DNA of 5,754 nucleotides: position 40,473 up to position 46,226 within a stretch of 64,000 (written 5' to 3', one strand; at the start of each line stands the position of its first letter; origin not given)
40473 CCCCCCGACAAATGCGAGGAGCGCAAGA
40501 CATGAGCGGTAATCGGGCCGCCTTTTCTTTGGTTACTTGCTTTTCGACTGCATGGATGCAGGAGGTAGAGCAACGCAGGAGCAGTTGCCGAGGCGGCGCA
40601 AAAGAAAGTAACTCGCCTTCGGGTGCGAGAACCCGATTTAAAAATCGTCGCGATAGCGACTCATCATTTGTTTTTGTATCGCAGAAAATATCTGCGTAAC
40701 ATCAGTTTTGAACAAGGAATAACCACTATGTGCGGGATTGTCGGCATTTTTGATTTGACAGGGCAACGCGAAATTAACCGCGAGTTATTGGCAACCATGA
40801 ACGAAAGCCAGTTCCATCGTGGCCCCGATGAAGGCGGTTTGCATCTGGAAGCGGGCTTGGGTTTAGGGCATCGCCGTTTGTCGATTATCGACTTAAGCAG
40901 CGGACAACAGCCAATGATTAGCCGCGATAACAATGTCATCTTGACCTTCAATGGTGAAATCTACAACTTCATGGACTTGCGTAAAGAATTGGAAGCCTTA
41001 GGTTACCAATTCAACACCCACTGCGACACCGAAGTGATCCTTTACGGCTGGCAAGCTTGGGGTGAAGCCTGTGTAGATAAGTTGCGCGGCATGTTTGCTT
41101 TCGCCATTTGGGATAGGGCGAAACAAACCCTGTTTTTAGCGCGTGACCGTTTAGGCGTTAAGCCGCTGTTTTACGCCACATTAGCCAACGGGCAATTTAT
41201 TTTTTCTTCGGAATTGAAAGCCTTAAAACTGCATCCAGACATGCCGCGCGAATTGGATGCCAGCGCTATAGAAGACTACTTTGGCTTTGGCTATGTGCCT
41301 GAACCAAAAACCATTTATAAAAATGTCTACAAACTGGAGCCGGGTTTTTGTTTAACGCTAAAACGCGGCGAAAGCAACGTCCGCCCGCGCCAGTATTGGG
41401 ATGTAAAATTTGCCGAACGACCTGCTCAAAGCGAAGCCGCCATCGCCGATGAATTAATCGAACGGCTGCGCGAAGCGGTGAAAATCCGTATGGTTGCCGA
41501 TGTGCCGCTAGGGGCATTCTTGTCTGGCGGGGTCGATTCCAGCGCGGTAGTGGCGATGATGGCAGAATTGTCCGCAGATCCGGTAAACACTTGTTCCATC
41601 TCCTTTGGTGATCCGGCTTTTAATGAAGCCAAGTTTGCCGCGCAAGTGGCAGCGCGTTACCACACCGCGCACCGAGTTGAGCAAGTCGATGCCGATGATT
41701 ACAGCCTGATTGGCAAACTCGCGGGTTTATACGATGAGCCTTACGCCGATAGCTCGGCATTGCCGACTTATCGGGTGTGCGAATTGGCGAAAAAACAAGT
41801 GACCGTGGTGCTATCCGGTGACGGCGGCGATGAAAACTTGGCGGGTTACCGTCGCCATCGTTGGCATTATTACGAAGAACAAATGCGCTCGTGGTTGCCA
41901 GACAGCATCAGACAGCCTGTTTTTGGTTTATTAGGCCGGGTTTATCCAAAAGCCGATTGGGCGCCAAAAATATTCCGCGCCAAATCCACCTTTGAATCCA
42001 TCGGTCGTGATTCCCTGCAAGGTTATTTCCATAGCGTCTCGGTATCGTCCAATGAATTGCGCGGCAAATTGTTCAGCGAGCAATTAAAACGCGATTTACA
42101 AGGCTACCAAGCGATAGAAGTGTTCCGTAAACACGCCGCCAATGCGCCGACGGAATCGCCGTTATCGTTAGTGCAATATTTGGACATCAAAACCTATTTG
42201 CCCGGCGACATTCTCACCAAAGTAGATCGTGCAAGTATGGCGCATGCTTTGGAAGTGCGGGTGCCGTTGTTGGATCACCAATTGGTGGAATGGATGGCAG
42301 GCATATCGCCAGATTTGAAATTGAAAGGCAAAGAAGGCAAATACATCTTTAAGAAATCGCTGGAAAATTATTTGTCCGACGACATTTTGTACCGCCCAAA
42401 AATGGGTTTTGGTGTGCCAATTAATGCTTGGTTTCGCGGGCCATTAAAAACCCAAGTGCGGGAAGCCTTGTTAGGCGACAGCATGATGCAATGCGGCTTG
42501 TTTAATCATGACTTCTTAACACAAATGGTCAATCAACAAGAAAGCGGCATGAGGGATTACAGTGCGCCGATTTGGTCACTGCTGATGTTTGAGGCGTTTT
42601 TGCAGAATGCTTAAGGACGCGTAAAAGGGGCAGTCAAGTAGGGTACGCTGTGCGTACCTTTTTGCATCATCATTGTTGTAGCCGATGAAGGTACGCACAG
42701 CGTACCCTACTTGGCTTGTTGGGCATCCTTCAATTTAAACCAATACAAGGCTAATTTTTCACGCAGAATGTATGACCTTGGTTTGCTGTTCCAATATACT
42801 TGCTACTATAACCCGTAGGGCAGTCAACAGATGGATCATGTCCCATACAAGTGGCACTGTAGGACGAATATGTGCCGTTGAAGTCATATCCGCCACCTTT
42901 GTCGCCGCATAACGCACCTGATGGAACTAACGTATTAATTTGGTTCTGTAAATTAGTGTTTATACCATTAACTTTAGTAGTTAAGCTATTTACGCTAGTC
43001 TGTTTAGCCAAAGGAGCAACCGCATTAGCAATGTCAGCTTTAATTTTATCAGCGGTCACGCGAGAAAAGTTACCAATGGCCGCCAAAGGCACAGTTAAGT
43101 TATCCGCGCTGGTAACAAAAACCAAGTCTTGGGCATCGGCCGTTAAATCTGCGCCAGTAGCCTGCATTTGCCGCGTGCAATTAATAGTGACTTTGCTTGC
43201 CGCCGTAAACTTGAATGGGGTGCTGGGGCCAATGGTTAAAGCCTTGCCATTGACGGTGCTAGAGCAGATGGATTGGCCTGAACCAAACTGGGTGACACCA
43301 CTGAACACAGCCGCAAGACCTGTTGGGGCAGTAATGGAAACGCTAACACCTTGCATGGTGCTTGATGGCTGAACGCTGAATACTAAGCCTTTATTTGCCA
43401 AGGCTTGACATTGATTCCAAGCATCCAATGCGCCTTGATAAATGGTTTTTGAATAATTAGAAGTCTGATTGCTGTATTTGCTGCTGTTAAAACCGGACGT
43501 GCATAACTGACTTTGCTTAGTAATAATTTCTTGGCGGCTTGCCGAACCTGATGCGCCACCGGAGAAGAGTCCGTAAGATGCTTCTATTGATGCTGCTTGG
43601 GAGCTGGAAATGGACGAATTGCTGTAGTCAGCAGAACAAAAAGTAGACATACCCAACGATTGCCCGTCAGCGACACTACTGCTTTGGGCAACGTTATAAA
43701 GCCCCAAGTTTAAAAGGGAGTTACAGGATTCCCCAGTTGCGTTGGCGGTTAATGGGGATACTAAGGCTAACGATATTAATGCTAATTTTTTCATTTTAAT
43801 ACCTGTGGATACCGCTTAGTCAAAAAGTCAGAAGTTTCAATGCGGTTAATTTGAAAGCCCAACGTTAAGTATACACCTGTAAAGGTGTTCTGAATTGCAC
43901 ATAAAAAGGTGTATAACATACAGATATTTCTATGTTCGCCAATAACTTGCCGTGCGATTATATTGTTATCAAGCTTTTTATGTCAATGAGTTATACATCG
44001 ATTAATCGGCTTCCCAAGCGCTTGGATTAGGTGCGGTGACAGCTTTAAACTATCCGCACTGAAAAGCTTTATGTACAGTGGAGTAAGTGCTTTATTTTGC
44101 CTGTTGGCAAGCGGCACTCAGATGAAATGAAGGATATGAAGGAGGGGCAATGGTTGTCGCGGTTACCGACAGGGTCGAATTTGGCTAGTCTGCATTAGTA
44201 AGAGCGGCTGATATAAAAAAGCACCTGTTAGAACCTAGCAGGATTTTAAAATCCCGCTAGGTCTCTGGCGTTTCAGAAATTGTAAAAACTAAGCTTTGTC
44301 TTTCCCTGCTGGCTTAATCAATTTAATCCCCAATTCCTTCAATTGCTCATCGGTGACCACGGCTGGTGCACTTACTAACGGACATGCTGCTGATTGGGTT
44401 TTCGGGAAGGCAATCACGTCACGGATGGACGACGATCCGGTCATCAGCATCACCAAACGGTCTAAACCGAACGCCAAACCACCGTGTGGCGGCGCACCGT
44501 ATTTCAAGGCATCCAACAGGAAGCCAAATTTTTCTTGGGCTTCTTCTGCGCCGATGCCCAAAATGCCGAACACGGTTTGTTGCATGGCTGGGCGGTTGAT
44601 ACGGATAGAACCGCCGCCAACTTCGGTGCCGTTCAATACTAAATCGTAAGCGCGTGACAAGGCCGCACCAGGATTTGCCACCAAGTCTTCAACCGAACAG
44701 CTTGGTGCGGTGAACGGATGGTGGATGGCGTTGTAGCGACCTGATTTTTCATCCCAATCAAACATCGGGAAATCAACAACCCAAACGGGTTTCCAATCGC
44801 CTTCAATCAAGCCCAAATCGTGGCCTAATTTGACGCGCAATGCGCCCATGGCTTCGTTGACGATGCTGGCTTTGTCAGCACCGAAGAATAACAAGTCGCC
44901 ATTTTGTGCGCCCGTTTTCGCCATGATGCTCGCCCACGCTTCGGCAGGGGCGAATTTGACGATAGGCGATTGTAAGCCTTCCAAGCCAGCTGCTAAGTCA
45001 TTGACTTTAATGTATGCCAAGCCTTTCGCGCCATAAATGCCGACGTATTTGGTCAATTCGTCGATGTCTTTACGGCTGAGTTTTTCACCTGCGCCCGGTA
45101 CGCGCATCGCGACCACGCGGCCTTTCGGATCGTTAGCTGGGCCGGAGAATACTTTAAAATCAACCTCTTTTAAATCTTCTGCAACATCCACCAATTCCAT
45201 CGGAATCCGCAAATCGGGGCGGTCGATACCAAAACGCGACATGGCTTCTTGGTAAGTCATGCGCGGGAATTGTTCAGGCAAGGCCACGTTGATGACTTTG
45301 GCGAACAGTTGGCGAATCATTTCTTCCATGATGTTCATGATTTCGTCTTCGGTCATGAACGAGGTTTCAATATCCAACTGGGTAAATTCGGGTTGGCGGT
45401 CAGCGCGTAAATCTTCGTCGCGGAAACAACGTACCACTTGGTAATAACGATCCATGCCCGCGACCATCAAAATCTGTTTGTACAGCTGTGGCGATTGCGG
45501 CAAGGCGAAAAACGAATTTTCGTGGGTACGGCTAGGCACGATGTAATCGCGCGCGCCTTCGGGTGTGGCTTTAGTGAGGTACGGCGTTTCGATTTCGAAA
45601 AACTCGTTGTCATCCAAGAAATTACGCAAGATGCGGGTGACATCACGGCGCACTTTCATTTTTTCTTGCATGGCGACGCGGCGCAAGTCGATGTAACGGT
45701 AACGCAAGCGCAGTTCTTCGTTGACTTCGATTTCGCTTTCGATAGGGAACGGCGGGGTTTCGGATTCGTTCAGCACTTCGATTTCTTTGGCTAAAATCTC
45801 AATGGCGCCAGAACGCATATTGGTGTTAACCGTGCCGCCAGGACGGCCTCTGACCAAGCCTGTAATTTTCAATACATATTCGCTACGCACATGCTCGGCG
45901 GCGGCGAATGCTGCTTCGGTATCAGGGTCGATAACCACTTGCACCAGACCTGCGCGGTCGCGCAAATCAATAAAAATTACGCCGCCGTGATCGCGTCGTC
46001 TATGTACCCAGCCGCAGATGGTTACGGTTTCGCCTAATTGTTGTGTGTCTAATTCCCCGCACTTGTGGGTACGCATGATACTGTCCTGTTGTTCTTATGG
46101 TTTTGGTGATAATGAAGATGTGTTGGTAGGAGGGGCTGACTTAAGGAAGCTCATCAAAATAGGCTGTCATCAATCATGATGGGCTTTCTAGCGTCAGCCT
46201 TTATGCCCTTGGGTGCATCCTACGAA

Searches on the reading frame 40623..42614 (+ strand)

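Call 70: search_protein_families(library=pfam, proteins=[window:40623-42614:+], max_evalue=1e-10)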
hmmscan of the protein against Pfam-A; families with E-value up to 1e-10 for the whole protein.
window:40623-42614:+ (663 aa): 3 families
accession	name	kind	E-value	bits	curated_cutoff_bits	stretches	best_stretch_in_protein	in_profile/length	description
PF00733.27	Asn_synthase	-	6.7e-100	335.6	21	1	278-661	2-354/354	Asparagine synthase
PF13537.11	GATase_7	-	2e-50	170.3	25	1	83-202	1-122/123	Glutamine amidotransferase domain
PF13522.11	GATase_6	-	2.2e-44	151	27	1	68-197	1-130/130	Glutamine amidotransferase domain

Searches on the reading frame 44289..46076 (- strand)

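Call 70: search_protein_families(library=pfam, proteins=[window:44289-46076:-], max_evalue=1e-10)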
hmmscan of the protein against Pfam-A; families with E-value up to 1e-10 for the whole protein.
window:44289-46076:- (595 aa): 3 families
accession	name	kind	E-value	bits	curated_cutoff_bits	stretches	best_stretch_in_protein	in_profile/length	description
PF00152.25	tRNA-synt_2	-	1.9e-125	418.5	25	1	119-561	1-308/308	tRNA synthetases class II (D, K and N)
PF02938.19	GAD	-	2.8e-26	92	23.4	1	310-410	1-95/95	GAD domain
PF01336.31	tRNA_anti-codon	-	6.2e-20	71.4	27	1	18-102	1-75/75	OB-fold nucleic acid binding domain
